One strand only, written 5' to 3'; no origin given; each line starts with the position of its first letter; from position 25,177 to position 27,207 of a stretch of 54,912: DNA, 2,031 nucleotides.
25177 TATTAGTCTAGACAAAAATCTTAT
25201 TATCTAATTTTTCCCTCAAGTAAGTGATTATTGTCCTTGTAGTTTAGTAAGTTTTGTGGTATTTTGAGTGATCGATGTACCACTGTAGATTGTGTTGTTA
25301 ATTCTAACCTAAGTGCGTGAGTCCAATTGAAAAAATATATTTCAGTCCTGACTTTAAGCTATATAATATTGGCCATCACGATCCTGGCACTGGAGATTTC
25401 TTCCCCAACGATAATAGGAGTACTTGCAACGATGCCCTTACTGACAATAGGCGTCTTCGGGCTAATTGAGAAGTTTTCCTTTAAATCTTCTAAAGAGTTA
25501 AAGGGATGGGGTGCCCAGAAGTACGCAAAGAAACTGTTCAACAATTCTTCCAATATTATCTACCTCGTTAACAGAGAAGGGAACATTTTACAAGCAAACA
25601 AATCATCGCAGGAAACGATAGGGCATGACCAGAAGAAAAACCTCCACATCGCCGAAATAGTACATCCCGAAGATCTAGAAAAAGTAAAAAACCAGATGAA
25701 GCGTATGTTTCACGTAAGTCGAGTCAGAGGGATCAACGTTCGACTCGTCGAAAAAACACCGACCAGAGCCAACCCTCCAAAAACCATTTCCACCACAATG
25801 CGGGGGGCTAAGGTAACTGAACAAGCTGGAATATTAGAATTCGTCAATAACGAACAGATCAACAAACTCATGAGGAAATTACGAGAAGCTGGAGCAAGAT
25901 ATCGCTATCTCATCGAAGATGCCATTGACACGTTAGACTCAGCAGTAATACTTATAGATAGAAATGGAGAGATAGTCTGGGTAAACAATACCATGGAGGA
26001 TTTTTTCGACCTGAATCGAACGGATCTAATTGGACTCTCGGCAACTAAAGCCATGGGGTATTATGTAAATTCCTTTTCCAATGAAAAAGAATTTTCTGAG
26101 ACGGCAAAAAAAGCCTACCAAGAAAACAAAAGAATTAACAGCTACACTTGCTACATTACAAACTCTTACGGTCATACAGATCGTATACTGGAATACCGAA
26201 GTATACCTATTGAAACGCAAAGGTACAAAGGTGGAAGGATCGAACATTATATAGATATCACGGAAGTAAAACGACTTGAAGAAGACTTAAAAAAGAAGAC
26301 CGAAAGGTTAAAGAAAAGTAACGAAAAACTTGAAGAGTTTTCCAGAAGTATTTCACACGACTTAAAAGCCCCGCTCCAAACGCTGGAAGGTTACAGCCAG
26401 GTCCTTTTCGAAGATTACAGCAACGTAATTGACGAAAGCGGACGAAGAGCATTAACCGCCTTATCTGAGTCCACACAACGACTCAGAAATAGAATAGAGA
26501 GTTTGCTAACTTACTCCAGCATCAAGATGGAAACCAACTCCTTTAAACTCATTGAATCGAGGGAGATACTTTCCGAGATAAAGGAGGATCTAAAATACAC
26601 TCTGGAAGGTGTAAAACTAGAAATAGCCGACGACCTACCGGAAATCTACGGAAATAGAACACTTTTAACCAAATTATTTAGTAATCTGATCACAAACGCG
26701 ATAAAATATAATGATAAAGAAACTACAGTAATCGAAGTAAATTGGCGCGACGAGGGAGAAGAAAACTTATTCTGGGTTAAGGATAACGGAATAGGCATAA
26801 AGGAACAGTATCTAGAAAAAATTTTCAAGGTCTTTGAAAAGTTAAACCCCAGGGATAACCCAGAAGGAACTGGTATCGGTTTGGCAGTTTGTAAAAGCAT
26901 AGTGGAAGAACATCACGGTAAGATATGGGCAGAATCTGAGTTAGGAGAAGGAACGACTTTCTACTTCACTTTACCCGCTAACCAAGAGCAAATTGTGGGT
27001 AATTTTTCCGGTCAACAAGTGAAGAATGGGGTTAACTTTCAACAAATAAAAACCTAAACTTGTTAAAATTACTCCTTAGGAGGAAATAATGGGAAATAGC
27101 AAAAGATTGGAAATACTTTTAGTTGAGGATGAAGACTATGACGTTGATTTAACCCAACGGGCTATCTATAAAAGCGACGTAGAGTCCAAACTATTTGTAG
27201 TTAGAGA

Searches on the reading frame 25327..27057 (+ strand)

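Call 33: search_protein_families(library=pfam, proteins=[window:25327-27057:+])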
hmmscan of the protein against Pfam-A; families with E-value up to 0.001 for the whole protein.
window:25327-27057:+ (576 aa): 9 families
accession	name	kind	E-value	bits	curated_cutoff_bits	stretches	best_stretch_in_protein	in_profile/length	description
PF02518.31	HATPase_c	-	6.1e-27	94.7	26.4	1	443-552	2-110/111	Histidine kinase-, DNA gyrase B-, and HSP90-like ATPase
PF00989.32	PAS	-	4.2e-12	46.5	22.6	1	198-239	5-46/113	PAS fold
PF13426.13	PAS_9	-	5.5e-12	46.3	27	1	206-313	3-103/103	PAS domain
PF13188.13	PAS_8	-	5.6e-11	42.4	21.8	1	195-234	2-38/65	PAS domain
PF08448.16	PAS_4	-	1.9e-10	41.4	23.1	1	201-316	2-110/110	PAS fold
PF00512.31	HisKA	-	9.3e-10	38.9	26.9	1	335-400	2-64/66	His Kinase A (phospho-acceptor) domain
PF24820.1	Diguanyl_cycl_sensor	-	0.00011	22.5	28.1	0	200-237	2-39/109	Diguanylate cyclase-like sensor domain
PF12860.13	PAS_7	-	0.00012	22.6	27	1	200-318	1-114/115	PAS fold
PF14501.12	HATPase_c_5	-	0.00023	21.5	22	0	447-537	6-90/102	GHKL domain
